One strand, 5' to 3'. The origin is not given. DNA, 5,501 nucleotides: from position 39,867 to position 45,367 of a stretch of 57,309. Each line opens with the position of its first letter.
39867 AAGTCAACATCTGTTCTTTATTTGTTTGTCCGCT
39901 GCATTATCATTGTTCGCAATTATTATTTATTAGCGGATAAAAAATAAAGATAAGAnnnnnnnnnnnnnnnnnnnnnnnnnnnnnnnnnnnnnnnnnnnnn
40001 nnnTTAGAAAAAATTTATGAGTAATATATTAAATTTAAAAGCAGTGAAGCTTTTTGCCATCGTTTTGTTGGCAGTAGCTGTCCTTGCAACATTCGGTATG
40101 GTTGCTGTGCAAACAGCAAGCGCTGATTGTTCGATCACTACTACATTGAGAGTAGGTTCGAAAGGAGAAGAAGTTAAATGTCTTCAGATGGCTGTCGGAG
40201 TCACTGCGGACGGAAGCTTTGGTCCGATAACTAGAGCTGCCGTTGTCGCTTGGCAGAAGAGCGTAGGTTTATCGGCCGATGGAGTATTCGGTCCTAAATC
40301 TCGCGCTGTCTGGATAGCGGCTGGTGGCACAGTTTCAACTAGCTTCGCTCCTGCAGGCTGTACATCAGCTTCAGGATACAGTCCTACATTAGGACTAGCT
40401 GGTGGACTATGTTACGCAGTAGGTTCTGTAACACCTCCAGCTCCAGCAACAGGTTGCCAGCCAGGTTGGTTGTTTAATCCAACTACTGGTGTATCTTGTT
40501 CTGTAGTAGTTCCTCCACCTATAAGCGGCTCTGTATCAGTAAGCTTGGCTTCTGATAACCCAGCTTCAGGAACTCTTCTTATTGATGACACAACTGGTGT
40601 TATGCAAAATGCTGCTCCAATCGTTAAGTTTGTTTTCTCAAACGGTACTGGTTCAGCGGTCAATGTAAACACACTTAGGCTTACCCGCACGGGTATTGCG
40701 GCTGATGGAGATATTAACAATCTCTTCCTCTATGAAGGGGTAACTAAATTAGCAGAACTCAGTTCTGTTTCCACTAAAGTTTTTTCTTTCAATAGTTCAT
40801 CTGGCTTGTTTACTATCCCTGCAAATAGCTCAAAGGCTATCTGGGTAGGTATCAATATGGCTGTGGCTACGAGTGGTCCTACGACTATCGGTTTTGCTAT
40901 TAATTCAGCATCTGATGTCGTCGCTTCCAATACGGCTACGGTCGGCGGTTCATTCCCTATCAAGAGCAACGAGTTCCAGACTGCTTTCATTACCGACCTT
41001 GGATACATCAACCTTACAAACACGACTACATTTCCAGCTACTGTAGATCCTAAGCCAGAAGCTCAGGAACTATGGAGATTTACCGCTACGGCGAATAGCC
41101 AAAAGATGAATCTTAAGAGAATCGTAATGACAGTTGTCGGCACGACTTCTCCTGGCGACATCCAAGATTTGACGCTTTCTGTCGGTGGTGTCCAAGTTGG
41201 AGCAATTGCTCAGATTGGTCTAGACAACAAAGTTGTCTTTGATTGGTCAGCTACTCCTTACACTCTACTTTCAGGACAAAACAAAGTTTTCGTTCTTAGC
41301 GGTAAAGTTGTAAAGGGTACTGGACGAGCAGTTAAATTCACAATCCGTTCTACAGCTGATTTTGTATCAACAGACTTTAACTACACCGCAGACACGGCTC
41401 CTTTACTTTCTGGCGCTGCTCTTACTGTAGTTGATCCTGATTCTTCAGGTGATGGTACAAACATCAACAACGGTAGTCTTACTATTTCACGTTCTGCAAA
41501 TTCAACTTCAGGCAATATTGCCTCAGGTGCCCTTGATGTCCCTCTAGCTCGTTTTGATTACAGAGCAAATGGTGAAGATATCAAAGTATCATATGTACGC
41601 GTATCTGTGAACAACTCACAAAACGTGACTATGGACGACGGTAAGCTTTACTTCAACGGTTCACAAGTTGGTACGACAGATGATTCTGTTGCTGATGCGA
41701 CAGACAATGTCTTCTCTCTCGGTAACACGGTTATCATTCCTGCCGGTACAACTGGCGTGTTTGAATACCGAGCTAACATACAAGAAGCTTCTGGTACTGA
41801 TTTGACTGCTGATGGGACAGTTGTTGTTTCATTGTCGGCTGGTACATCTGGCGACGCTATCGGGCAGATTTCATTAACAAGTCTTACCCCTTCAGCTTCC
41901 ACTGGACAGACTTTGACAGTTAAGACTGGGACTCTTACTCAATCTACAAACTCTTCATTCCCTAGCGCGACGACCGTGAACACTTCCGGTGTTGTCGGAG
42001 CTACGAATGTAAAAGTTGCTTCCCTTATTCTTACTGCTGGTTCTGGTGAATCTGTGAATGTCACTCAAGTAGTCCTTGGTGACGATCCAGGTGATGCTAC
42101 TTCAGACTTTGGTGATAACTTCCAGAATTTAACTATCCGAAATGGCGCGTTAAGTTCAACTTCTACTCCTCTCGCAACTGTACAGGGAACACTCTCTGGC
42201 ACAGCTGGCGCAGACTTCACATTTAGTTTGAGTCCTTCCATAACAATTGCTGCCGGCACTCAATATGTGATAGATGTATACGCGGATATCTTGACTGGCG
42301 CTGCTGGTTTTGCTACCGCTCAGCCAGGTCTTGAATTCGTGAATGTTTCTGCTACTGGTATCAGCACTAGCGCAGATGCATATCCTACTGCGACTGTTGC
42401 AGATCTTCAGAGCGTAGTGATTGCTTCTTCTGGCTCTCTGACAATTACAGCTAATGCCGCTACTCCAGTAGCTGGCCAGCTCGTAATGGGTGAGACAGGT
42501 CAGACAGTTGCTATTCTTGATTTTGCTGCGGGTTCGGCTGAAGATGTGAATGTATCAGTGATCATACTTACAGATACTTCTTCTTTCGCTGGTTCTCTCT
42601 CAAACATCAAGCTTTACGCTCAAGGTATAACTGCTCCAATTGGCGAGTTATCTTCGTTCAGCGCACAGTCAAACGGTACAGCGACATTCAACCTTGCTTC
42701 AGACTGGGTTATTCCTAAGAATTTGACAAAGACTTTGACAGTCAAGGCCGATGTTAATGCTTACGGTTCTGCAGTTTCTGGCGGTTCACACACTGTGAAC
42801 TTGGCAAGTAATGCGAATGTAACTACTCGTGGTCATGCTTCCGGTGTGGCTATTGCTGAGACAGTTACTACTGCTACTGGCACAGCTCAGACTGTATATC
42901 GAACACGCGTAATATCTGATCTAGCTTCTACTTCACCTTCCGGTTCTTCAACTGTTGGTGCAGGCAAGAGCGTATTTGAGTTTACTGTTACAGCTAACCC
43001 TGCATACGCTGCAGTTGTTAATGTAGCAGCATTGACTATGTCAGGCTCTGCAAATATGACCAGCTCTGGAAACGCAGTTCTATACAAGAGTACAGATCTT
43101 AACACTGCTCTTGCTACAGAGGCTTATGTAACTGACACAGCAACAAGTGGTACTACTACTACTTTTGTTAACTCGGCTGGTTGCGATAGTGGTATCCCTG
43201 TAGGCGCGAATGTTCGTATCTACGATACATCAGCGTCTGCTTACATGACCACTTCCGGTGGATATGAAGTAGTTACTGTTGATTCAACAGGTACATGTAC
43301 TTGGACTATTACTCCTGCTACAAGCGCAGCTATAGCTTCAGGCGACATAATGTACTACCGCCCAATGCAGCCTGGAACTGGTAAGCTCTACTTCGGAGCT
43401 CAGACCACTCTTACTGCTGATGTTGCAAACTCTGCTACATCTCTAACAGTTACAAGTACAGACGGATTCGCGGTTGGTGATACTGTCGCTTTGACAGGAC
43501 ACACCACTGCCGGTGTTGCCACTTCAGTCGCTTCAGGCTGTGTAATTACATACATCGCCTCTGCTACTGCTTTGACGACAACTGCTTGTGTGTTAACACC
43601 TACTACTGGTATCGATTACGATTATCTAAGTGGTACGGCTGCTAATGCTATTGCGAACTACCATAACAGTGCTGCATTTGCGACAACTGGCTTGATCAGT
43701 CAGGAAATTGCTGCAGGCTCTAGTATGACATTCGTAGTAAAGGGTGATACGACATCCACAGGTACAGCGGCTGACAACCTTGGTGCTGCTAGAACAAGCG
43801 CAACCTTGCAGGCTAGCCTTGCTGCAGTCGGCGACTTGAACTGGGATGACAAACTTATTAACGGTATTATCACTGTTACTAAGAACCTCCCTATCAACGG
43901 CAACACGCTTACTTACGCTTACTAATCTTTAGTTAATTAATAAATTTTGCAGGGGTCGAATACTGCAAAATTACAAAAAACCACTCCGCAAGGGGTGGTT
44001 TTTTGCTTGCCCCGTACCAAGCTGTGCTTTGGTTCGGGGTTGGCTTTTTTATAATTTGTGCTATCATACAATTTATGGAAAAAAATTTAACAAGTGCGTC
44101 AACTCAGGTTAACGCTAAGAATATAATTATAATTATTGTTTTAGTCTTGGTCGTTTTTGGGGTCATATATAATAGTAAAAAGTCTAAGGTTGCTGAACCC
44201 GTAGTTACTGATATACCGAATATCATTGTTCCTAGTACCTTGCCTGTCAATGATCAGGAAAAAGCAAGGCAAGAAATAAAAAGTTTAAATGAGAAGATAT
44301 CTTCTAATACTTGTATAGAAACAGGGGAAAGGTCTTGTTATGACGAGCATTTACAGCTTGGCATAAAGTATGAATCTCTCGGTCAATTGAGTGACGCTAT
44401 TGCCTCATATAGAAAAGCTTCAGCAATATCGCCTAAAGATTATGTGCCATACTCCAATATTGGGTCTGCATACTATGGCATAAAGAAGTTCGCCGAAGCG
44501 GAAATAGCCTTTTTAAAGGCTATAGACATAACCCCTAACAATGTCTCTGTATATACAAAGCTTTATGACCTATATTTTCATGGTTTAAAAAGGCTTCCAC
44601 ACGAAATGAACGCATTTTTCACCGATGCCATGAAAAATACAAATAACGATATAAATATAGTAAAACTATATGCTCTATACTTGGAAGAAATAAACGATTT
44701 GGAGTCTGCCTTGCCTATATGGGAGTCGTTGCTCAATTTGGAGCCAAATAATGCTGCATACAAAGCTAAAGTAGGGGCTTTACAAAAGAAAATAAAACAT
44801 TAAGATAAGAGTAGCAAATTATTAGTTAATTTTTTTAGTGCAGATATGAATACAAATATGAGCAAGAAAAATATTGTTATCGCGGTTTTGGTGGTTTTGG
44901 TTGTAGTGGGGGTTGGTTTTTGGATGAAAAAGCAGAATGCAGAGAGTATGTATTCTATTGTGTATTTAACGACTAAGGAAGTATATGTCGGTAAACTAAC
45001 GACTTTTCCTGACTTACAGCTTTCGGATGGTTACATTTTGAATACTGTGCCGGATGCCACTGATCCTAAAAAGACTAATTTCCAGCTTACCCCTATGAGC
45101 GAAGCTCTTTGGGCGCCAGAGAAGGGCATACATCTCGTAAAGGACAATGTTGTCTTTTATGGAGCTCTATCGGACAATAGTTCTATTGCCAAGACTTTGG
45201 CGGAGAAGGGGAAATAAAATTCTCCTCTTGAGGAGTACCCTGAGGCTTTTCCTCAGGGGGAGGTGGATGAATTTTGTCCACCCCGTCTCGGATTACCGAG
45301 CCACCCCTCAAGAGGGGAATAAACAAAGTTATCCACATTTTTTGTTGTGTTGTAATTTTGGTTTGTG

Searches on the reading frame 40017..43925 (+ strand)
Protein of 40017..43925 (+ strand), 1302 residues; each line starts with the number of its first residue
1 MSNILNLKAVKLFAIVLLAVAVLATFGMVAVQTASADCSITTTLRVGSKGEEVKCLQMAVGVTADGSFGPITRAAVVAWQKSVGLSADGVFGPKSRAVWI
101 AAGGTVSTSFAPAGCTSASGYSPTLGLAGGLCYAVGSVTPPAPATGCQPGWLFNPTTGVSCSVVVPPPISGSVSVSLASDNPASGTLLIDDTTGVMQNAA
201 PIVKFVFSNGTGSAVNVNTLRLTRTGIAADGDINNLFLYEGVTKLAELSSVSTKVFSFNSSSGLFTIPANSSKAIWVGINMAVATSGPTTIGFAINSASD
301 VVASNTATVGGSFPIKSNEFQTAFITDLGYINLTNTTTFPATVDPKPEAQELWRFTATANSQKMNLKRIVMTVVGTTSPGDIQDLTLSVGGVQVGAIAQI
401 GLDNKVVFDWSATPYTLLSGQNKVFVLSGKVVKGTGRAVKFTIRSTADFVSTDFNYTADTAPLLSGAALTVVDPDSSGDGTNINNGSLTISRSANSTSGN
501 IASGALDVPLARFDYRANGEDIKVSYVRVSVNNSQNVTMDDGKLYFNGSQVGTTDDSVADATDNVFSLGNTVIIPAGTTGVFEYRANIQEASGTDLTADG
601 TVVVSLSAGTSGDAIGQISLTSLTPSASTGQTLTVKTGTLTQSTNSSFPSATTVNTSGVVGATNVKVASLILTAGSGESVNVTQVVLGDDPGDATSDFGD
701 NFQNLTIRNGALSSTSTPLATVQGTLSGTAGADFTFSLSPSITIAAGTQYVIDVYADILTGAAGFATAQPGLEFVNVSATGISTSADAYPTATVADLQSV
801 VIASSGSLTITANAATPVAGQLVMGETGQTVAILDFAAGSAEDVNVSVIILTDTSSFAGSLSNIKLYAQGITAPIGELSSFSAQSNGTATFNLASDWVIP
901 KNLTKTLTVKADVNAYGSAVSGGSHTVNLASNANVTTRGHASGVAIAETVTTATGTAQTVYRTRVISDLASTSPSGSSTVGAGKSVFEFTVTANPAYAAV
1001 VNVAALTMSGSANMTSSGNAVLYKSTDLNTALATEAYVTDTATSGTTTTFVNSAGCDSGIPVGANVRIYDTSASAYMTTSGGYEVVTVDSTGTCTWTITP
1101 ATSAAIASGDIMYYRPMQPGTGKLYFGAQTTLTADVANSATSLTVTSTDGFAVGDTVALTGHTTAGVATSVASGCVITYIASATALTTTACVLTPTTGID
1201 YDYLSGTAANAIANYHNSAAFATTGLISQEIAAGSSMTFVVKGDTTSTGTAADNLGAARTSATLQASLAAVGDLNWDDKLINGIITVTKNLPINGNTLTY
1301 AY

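Call 16: search_protein_families(library=pfam, proteins=[window:40017-43925:+])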
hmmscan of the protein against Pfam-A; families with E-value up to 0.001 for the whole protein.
window:40017-43925:+ (1302 aa): 1 family
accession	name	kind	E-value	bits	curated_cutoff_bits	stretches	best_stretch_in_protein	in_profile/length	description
PF01471.23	PG_binding_1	-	2.7e-07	31.1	23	1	63-94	21-52/57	Putative peptidoglycan binding domain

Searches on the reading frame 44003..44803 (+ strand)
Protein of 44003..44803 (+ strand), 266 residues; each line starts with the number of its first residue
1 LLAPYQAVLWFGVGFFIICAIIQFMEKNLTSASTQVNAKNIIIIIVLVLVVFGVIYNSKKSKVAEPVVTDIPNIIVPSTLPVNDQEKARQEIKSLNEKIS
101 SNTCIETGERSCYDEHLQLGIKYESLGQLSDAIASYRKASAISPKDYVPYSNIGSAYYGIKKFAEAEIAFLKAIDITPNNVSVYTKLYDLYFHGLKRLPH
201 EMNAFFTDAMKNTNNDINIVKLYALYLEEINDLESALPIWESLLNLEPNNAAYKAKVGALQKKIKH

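Call 16: search_protein_families(library=pfam, proteins=[window:44003-44803:+])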
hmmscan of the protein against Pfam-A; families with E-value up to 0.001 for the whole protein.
window:44003-44803:+ (266 aa): 12 families
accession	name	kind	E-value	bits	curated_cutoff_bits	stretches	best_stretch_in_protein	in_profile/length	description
PF07719.23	TPR_2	-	4.2e-13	48.7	27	1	150-180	4-34/34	Tetratricopeptide repeat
PF13414.12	TPR_11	-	1.4e-11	44.4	26.8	1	125-158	6-39/42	TPR repeat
PF00515.34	TPR_1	-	1.6e-11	43.9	27.8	2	150-180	4-34/34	Tetratricopeptide repeat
PF13181.12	TPR_8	-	3.9e-10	39.5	25.7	1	150-180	4-34/34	Tetratricopeptide repeat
PF13428.12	TPR_14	-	3.6e-08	33.7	23.5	0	219-253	3-37/44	Tetratricopeptide repeat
PF23914.1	TPR_CcmH_CycH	-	7.3e-07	29.6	42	1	149-250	52-154/158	Cytochrome c-type biogenesis protein H TPR domain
PF14559.12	TPR_19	-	8.5e-07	29.7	25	0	127-187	5-64/68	Tetratricopeptide repeat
PF13431.12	TPR_17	-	3.1e-06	27.5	24.4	0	169-187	1-19/34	Tetratricopeptide repeat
PF13424.12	TPR_12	-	4.6e-05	24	30.1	0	150-176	48-74/77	Tetratricopeptide repeat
PF13374.12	TPR_10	-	0.00042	20.7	27.5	0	150-176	5-31/42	Tetratricopeptide repeat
PF20308.4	TPR-S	-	0.00072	20.5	27.6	0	122-147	68-93/102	Tetratricopeptide Repeats-Sensor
PF13432.12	TPR_16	-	0.00072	20.4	32.7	0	118-180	2-64/65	Tetratricopeptide repeat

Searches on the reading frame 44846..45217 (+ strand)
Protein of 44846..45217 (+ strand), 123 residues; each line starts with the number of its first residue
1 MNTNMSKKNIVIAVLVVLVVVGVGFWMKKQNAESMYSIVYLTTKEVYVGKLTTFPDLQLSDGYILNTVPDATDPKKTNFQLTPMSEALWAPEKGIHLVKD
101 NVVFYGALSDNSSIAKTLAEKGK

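Call 16: search_protein_families(library=pfam, proteins=[window:44846-45217:+])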
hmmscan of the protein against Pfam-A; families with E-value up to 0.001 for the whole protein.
window:44846-45217:+ (123 aa): 0 families

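Call 72: search_protein_families(library=pfam, proteins=[window:44846-45217:+], max_evalue=0.01)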
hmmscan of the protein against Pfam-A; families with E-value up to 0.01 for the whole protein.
window:44846-45217:+ (123 aa): 1 family
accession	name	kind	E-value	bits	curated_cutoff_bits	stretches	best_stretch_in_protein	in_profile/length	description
PF17259.7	DUF5325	-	0.0082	16.4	25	0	7-31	31-55/61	Family of unknown function (DUF5325)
